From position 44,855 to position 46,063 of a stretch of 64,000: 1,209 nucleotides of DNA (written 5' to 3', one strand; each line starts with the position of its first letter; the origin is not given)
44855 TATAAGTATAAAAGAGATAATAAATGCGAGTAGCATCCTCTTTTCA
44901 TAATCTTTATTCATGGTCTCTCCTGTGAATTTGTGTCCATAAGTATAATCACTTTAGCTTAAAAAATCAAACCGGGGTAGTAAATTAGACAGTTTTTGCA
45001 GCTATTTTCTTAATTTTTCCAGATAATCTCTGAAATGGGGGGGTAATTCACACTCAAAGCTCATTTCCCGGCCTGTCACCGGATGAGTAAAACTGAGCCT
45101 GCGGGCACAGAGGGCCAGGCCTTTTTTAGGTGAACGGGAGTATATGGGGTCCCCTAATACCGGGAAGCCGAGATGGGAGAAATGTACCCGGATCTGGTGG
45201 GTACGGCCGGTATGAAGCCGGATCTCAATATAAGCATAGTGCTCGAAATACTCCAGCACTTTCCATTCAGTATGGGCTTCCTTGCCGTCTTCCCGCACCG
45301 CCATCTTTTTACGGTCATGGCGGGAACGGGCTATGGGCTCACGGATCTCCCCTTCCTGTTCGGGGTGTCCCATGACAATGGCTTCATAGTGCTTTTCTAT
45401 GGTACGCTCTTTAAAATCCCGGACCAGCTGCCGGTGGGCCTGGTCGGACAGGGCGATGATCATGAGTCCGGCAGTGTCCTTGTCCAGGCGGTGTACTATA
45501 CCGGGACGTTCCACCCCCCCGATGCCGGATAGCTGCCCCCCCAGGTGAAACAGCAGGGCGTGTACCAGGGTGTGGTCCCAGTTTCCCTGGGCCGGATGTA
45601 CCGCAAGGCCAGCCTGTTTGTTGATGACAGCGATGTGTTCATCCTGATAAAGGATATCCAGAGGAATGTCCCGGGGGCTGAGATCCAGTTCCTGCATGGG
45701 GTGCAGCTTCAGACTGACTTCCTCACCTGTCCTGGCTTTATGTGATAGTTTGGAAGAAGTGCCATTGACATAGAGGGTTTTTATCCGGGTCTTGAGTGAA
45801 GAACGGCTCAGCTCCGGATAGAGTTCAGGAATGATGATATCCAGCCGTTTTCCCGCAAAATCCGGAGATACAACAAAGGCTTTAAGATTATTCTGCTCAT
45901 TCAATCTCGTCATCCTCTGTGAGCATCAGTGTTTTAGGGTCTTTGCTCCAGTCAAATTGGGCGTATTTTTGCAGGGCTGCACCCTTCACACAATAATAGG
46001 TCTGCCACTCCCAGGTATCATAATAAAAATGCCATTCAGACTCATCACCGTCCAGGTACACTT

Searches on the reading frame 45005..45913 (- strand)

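Call 64: search_protein_families(library=pfam, proteins=[window:45005-45913:-], max_evalue=0.0001)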
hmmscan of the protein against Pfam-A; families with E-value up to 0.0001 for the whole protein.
window:45005-45913:- (303 aa): 1 family
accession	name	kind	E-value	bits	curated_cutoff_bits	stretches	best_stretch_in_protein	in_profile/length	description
PF00849.27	PseudoU_synth_2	-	3.8e-36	125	26.8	1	93-247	1-152/152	RNA pseudouridylate synthase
